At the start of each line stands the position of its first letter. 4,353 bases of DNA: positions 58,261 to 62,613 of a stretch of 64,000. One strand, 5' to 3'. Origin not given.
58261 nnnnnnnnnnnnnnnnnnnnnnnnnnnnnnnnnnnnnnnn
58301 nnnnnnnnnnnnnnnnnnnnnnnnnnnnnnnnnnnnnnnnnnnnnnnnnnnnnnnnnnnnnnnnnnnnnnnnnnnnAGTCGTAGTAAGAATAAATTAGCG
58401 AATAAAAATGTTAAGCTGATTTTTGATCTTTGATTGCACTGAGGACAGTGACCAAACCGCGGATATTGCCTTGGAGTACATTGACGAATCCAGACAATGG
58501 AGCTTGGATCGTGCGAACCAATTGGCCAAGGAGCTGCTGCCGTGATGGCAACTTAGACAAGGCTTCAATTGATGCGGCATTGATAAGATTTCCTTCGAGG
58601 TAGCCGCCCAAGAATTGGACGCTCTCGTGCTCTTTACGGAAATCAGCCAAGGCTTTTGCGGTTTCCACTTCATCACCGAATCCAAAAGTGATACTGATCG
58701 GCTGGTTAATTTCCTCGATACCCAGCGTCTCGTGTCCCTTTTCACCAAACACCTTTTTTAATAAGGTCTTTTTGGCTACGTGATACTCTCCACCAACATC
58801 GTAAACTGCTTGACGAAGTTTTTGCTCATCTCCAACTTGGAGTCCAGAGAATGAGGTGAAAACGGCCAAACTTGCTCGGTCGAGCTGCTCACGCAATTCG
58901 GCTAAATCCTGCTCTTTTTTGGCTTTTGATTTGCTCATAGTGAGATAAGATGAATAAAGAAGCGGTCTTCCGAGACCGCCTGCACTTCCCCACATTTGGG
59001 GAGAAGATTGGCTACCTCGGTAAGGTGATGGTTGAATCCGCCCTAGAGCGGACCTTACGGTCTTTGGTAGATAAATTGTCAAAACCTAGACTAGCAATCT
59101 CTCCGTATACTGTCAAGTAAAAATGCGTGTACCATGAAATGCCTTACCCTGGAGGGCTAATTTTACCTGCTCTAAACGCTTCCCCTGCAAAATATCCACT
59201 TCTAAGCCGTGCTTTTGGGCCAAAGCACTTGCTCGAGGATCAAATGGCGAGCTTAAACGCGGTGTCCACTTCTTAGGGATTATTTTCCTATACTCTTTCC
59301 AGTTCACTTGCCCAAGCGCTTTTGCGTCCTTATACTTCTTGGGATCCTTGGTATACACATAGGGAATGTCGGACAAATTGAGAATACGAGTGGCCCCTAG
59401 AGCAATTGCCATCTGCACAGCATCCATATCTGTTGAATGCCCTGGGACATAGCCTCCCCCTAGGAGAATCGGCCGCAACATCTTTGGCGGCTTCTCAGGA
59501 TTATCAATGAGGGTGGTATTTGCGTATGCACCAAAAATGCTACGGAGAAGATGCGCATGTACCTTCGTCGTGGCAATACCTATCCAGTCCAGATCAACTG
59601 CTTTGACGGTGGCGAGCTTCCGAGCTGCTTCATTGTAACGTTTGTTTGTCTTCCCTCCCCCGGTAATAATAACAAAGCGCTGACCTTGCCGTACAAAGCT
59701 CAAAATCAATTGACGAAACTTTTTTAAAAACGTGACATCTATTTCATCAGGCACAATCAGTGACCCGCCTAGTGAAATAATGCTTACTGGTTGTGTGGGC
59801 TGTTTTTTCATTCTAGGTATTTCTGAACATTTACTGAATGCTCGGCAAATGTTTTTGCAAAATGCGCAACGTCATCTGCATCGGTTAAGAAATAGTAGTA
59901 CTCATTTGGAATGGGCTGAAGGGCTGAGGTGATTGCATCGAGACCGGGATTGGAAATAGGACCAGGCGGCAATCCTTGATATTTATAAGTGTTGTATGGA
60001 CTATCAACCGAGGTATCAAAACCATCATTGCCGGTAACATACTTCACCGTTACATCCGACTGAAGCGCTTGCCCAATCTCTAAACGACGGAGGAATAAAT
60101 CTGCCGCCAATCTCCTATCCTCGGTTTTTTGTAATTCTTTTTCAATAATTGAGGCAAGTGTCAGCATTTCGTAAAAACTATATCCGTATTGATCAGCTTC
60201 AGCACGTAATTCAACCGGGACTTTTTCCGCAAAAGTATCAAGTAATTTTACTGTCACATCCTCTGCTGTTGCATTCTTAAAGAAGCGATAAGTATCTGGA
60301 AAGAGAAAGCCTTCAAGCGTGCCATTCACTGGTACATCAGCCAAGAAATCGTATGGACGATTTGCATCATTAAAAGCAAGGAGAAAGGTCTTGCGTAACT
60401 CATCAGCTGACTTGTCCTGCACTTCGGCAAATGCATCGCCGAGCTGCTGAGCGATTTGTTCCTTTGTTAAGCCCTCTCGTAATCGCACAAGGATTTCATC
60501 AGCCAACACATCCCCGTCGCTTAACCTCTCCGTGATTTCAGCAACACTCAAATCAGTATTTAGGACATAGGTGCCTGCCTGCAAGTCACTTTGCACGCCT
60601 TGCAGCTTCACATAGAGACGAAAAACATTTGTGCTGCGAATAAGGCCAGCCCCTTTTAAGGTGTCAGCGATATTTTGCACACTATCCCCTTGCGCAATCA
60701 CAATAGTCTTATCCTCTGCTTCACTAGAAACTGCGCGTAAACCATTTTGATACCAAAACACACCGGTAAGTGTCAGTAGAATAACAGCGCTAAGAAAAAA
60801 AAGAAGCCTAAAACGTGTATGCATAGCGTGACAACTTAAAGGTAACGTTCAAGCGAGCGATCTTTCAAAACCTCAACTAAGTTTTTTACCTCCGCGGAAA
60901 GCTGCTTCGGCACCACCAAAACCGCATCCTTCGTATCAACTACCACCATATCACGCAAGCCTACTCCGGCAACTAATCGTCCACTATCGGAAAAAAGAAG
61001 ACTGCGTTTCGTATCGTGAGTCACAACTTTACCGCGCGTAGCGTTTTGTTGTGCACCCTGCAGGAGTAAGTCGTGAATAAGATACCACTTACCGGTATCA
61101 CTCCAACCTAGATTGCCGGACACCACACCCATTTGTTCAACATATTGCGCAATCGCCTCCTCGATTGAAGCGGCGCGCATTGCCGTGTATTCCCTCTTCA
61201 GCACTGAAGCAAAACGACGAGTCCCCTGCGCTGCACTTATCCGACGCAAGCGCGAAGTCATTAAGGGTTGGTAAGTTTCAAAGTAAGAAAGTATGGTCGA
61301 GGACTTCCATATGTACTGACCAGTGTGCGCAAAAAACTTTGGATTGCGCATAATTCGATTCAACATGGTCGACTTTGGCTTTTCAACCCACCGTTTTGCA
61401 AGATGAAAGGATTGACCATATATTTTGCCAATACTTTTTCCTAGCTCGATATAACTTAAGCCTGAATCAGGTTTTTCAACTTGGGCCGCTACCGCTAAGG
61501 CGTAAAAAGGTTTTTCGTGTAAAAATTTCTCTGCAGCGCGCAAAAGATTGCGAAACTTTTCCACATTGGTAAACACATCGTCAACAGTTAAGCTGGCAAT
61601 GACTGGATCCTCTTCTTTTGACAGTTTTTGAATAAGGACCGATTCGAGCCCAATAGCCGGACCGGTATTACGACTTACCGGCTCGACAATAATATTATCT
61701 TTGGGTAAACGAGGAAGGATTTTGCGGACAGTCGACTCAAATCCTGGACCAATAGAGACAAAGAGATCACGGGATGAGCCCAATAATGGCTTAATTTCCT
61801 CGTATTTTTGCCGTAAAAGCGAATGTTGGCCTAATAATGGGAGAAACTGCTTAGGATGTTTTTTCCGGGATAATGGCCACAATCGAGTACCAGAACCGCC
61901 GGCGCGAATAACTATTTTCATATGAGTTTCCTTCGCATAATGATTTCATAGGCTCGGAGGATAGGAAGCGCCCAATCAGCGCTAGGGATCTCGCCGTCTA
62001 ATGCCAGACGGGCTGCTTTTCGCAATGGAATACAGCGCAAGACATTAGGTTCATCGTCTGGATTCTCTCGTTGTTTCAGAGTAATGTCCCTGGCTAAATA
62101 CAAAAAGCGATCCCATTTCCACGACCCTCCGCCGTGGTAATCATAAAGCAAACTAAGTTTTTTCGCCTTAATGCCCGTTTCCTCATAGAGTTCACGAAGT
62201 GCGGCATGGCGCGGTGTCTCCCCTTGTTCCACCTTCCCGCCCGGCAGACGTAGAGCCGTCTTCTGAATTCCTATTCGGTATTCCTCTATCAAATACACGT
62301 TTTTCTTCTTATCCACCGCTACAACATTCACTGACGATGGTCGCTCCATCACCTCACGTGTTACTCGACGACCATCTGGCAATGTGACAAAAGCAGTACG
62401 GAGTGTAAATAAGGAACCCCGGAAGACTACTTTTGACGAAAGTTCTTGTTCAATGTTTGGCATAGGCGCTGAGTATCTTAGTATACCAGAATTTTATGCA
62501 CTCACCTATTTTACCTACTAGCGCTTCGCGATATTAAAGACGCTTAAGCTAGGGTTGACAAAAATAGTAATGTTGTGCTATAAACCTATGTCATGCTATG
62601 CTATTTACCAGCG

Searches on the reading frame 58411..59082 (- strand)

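Call 46: search_protein_families(library=pfam, proteins=[window:58411-59082:-], max_evalue=0.001)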
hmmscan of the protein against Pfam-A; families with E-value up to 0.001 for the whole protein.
window:58411-59082:- (223 aa): 1 family
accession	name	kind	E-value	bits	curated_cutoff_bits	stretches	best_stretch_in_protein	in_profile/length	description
PF00466.25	Ribosomal_L10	-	1.6e-16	60.6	22.8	1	52-150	2-100/100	Ribosomal protein L10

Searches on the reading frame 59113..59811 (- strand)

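Call 46: search_protein_families(library=pfam, proteins=[window:59113-59811:-], max_evalue=0.001)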
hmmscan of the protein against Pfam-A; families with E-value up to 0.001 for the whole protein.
window:59113-59811:- (232 aa): 1 family
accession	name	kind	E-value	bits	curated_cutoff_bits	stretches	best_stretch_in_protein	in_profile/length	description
PF00696.33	AA_kinase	-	9.9e-24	84.8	24.9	1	11-207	4-232/234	Amino acid kinase family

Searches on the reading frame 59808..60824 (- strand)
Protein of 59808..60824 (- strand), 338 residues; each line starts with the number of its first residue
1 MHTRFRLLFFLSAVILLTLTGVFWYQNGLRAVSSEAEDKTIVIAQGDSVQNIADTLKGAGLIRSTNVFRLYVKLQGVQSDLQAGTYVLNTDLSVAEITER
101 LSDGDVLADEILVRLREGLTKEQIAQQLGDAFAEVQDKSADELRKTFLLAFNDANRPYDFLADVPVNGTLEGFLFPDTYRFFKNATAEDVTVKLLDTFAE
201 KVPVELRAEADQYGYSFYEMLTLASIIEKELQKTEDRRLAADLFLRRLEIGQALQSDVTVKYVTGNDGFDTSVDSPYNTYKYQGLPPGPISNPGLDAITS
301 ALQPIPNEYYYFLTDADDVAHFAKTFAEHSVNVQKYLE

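Call 46: search_protein_families(library=pfam, proteins=[window:59808-60824:-], max_evalue=0.001)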
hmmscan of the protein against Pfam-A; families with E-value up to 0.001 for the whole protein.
window:59808-60824:- (338 aa): 1 family
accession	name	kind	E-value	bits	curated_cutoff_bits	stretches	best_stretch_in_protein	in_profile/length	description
PF02618.21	YceG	-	2e-76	257.6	32.4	1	41-335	1-275/275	YceG-like family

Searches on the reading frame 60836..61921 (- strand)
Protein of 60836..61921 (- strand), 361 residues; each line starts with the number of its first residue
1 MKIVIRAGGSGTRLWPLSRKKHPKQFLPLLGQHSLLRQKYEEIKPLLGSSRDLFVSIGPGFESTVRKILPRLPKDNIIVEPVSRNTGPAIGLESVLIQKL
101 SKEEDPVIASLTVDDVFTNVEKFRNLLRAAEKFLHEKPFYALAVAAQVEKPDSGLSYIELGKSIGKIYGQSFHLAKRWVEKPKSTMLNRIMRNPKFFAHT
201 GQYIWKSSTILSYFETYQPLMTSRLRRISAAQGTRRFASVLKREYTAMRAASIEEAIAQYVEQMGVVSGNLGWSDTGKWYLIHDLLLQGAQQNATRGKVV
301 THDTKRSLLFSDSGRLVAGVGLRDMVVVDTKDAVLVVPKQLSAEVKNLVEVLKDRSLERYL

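Call 46: search_protein_families(library=pfam, proteins=[window:60836-61921:-], max_evalue=0.001)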
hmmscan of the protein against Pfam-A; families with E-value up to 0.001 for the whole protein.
window:60836-61921:- (361 aa): 2 families
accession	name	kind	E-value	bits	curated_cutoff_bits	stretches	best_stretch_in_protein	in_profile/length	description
PF00483.29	NTP_transferase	-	6.1e-19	69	21.2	1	4-284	3-237/245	Nucleotidyl transferase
PF22640.1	ManC_GMP_beta-helix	-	3.1e-13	49.8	27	1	297-352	1-55/55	MannoseP isomerase/GMP-like beta-helix domain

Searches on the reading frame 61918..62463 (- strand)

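Call 46: search_protein_families(library=pfam, proteins=[window:61918-62463:-], max_evalue=0.001)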
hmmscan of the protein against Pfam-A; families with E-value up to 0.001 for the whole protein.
window:61918-62463:- (181 aa): 1 family
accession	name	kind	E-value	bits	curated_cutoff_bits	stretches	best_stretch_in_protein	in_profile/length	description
PF00293.34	NUDIX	-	2.3e-16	60.4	21.1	1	41-150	2-118/134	NUDIX domain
